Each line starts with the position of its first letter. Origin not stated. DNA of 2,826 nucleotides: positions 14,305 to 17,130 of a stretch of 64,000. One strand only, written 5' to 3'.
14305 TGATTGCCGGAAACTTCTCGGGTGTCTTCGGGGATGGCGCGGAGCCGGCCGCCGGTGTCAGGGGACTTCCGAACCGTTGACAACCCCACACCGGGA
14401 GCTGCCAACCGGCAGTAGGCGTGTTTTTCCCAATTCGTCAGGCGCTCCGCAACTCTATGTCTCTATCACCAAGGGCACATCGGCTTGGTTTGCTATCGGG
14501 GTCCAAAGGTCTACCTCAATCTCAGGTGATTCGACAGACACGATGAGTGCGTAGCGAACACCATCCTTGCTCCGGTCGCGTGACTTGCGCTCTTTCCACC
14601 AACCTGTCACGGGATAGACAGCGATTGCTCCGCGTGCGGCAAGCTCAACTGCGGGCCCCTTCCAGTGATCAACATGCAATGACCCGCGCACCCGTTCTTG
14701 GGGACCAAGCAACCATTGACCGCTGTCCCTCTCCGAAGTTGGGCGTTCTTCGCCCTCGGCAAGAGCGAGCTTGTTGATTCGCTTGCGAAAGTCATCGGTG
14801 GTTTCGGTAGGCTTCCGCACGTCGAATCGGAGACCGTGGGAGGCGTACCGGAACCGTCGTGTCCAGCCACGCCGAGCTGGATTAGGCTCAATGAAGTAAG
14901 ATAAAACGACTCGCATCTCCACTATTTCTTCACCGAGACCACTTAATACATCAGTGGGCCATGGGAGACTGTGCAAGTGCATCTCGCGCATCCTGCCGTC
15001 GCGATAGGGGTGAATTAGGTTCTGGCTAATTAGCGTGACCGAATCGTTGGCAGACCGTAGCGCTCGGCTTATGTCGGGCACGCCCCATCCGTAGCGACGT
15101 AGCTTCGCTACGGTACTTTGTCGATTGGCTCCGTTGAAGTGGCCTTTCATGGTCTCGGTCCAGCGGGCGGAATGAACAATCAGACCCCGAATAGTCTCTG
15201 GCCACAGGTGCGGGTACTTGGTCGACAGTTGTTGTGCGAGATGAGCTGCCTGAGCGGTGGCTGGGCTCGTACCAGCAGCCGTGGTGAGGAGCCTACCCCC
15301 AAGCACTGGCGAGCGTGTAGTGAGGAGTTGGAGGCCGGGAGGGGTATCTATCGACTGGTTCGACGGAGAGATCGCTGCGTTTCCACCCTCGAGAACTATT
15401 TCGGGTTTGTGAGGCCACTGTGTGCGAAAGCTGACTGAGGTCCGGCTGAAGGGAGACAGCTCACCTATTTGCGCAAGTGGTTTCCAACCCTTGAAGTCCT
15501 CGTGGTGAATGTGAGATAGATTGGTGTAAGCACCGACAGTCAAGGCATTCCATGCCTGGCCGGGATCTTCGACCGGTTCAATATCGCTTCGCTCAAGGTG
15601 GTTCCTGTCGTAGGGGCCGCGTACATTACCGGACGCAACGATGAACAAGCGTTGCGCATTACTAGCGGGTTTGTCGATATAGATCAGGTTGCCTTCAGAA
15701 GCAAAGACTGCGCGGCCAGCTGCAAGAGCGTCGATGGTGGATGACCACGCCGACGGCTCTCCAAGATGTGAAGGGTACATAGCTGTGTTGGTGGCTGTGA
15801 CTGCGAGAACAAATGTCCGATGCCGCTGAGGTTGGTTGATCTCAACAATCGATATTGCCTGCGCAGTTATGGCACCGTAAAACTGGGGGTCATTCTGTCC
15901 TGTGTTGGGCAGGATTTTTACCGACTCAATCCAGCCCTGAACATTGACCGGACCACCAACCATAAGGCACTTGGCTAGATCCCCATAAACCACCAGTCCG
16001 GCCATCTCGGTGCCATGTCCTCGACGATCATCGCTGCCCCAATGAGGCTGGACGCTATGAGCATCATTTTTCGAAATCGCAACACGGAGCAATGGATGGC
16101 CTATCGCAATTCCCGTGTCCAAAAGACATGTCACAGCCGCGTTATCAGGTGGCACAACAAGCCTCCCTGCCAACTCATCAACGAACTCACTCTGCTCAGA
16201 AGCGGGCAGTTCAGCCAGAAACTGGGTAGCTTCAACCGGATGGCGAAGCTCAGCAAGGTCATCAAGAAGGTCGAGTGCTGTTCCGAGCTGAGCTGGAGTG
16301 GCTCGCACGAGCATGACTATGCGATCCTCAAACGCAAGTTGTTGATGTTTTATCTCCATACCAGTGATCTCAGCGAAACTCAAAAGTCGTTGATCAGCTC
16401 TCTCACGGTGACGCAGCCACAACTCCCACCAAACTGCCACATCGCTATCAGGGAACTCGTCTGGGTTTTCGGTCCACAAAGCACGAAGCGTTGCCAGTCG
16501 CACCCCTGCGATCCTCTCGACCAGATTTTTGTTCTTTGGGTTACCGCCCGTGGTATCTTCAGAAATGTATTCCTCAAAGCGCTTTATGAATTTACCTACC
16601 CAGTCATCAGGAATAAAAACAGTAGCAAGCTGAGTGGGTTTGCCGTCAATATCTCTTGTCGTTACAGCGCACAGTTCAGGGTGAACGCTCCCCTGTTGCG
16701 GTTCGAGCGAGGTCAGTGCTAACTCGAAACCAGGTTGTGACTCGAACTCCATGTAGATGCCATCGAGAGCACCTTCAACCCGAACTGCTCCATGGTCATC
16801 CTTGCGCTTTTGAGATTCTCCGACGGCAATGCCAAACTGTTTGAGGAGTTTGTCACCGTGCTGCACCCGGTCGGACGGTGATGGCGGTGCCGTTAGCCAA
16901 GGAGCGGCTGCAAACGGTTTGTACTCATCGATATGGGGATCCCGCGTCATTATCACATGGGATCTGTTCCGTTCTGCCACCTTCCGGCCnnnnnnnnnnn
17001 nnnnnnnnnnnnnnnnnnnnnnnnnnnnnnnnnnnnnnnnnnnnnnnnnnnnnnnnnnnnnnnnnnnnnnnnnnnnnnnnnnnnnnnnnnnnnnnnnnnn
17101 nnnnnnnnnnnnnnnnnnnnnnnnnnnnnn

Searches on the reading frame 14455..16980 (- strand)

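Call 83: search_protein_families(library=pfam, proteins=[window:14455-16980:-], max_evalue=0.001)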
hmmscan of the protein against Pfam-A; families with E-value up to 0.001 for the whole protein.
window:14455-16980:- (841 aa): 1 family
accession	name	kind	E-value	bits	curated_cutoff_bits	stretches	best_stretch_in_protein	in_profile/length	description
PF00082.27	Peptidase_S8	-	5.2e-51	174.1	21.8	1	282-633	4-288/288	Subtilase family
